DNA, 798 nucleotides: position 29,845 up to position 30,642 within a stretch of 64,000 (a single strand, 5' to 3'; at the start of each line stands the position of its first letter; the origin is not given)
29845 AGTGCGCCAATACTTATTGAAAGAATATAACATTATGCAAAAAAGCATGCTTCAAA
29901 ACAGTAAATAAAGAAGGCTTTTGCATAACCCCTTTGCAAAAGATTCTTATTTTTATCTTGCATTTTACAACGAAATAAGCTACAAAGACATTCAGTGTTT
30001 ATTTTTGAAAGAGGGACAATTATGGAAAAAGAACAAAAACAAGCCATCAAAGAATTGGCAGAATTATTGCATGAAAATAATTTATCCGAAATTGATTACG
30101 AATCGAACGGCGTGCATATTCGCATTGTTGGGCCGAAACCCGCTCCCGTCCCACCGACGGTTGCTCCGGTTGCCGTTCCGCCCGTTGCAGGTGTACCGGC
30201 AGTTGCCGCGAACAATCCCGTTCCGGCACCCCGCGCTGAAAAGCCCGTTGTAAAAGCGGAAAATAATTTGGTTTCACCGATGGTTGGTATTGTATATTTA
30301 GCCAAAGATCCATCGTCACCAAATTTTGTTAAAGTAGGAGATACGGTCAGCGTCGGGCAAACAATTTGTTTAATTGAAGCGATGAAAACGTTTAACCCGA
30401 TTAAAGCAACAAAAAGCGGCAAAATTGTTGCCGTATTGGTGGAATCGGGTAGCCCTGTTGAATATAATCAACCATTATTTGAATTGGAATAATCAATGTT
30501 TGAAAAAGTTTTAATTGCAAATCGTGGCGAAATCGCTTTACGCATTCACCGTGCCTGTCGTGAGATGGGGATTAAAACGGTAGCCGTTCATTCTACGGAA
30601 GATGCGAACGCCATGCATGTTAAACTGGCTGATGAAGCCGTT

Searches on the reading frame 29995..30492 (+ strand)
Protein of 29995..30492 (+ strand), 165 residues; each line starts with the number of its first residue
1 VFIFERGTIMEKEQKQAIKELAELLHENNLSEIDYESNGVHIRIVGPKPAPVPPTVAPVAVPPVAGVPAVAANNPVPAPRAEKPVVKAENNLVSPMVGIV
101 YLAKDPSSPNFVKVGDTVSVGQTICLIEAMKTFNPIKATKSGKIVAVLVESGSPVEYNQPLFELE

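Call 21: search_protein_families(library=pfam, proteins=[window:29995-30492:+], max_evalue=0.001)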
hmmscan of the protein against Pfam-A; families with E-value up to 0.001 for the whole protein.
window:29995-30492:+ (165 aa): 3 families
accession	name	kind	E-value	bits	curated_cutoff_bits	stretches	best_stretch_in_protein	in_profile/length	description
PF00364.28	Biotin_lipoyl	-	4.6e-19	68.5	22.1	1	92-164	3-73/73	Biotin-requiring enzyme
PF13533.13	Biotin_lipoyl_2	-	8.5e-05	22.7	29.8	0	136-164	3-31/32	Biotin-lipoyl like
PF13375.12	RnfC_N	-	0.00068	20.1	25.6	0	111-147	45-80/101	RnfC Barrel sandwich hybrid domain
